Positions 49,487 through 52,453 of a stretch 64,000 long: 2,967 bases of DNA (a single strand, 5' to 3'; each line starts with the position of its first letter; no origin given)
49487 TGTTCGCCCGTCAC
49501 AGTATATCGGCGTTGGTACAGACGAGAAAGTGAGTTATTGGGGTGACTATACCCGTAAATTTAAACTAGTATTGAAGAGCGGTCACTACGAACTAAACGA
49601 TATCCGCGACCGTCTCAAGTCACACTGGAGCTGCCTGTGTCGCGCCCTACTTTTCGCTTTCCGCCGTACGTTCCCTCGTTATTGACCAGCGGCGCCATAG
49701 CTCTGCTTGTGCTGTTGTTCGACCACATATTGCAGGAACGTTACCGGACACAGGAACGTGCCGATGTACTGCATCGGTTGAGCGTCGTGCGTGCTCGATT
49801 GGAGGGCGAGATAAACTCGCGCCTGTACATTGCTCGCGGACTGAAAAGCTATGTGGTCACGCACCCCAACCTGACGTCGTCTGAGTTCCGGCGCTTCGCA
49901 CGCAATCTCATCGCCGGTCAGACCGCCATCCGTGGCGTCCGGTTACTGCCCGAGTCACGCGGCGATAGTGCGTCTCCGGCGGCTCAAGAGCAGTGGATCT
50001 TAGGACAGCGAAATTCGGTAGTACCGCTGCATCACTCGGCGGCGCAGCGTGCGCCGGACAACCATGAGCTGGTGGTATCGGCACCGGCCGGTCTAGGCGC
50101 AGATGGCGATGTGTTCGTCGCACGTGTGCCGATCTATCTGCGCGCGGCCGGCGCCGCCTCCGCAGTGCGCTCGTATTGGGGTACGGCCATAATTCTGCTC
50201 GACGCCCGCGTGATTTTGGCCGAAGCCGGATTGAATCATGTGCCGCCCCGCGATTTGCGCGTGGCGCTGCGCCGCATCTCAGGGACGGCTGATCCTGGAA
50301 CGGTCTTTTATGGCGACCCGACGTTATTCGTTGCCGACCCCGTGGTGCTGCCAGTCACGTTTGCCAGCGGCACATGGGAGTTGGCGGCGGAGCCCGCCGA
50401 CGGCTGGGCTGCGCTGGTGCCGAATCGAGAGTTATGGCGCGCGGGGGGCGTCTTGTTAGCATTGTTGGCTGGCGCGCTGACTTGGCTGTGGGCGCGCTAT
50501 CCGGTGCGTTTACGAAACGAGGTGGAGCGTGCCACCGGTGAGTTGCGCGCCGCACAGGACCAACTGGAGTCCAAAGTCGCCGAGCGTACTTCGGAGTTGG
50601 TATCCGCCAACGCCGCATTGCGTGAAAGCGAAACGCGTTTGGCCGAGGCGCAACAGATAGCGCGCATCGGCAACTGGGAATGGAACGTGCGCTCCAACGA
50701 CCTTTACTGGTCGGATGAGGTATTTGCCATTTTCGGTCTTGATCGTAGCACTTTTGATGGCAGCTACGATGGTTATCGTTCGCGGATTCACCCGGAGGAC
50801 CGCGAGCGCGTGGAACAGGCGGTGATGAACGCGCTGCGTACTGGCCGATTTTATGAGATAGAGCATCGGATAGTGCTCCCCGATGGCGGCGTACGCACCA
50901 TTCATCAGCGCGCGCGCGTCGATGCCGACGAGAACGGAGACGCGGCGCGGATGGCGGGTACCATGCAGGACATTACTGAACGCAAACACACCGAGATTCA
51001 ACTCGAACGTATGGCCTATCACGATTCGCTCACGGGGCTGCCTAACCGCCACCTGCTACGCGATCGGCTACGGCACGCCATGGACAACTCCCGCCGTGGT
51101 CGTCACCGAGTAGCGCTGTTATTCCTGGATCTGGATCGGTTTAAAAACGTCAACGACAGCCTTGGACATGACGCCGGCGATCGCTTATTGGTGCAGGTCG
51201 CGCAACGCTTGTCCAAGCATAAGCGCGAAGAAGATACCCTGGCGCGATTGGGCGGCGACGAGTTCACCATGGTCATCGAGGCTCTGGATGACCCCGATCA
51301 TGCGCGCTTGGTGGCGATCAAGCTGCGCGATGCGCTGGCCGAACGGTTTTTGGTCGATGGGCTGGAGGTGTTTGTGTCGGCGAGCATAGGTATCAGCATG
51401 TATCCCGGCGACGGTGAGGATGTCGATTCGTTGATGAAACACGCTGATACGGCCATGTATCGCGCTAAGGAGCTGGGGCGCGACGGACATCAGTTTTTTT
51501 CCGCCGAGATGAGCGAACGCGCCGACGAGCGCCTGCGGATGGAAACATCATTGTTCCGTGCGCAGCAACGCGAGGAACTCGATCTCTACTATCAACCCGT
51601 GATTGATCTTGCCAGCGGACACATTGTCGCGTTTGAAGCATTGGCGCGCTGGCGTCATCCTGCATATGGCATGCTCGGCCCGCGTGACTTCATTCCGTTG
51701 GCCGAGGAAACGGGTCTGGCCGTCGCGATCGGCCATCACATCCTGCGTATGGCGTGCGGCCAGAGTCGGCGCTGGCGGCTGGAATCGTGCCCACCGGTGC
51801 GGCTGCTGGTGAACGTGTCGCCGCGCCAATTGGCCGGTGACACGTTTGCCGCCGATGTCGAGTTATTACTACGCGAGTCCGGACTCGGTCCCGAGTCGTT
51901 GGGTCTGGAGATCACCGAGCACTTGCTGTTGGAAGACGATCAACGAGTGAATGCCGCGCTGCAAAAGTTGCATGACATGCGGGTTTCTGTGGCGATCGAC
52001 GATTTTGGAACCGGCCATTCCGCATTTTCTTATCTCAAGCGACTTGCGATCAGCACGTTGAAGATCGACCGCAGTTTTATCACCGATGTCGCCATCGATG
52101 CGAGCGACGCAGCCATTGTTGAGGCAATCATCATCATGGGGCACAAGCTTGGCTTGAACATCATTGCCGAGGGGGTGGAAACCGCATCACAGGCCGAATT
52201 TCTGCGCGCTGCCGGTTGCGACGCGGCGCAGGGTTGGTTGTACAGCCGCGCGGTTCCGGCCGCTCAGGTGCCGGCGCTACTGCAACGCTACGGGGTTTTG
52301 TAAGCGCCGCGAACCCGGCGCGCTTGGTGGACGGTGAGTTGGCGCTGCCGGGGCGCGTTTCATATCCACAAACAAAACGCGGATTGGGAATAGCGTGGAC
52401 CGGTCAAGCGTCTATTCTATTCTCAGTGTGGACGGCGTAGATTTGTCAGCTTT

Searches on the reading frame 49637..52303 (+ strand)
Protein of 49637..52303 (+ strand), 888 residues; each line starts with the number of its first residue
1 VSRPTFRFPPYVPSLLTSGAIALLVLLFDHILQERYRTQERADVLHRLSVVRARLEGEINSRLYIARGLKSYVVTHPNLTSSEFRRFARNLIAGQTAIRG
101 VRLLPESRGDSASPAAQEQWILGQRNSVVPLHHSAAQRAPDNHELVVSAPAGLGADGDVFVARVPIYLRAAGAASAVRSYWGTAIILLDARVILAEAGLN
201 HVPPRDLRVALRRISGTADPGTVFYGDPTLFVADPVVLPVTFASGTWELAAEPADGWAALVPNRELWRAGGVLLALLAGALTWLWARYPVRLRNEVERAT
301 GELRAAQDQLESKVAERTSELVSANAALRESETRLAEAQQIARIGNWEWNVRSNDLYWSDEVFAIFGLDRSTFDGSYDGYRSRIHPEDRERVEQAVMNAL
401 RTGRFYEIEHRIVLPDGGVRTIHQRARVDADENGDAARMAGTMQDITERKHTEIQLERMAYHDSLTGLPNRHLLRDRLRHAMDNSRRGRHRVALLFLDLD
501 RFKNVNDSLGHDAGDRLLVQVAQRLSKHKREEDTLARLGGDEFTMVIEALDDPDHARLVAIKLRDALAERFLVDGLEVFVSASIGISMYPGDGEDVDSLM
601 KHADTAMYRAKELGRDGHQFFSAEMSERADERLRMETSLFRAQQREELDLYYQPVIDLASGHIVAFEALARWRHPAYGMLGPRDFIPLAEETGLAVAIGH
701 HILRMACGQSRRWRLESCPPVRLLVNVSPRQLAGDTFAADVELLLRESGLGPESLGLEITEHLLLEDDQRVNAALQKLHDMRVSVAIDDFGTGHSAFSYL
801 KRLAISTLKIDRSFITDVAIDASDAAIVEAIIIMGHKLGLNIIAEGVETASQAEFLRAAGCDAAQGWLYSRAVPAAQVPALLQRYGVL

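Call 6: search_protein_families(library=pfam, proteins=[window:49637-52303:+], max_evalue=0.001)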
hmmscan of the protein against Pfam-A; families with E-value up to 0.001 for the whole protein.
window:49637-52303:+ (888 aa): 4 families
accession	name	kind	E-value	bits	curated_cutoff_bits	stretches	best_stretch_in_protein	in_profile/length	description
PF00563.25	EAL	-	1.6e-70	237.6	31.3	1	638-871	3-235/236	EAL domain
PF00990.26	GGDEF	-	7.4e-50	169.3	23.8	1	460-616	1-160/161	Diguanylate cyclase, GGDEF domain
PF08447.18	PAS_3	-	5.4e-23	81.5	25.6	1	356-443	2-89/89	PAS fold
PF08448.16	PAS_4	-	3.3e-05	24.5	23.1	1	365-450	27-109/110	PAS fold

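Call 7: search_protein_families(library=ncbifam, proteins=[window:49637-52303:+], max_evalue=0.00001)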
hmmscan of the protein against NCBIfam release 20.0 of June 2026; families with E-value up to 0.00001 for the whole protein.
window:49637-52303:+ (888 aa): 31 families (the best 25 are shown)
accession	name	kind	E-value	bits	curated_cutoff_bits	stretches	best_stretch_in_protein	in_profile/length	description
NF045675.1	PhdiestaseDibA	equivalog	6.9e-142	473.9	980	1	419-878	162-621/623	phosphodiesterase DibA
NF053781.1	cdiGMPphdstlr2612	equivalog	3.9e-127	425.6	1600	2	455-883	835-1266/1268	Tlr1612 family c-di-GMP phosphodiesterase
NF007474.0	PRK10060.1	equivalog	6.6e-117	391.4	782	1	392-885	169-657/663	cyclic di-GMP phosphodiesterase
NF008467.0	PRK11359.1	equivalog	5.7e-104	348.7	857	1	448-885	364-795/800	oxygen-sensing cyclic-di-GMP phosphodiesterase DosP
NF052458.1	PhdiestGepA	equivalog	5e-102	342.5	1200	1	456-879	421-838/840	phosphodiesterase GepA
NF007298.0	PRK09776.1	equivalog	2.5e-93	313.8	1135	2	444-876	668-1100/1111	diguanylate cyclase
NF008807.1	PRK11829.1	equivalog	1.4e-72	244.8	733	1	426-878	210-658/670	biofilm formation regulator HmsP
NF007839.0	PRK10551.1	equivalog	3.6e-53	180.9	461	1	632-881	261-509/518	cyclic di-GMP phosphodiesterase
NF007423.1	PRK09966.1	equivalog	1.7e-52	178.6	325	1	450-611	229-390/390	diguanylate cyclase DgcN/YfiN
TIGR00254.1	GGDEF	domain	2.4e-45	154.2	37.4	1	456-618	1-164/168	diguanylate cyclase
NF045673.1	c-di-GMPRcptLapD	equivalog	2.8e-45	154.8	1020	1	450-874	227-646/647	cyclic di-GMP receptor LapD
NF052596.1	RR_EAL_PvrR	equivalog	2.5e-44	151.5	580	1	626-884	133-391/398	response regulator cyclic di-GMP phosphodiesterase PvrR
NF038266.1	diguan_SiaD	equivalog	2.2e-40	138.6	290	1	453-616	87-250/252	biofilm regulation diguanylate cyclase SiaD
NF007380.0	PRK09894.1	equivalog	6.8e-36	124.1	256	1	453-620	121-286/296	diguanylate cyclase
NF007135.0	PRK09581.1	equivalog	1.6e-35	122.8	474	1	458-616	290-450/457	PleD family two-component system response regulator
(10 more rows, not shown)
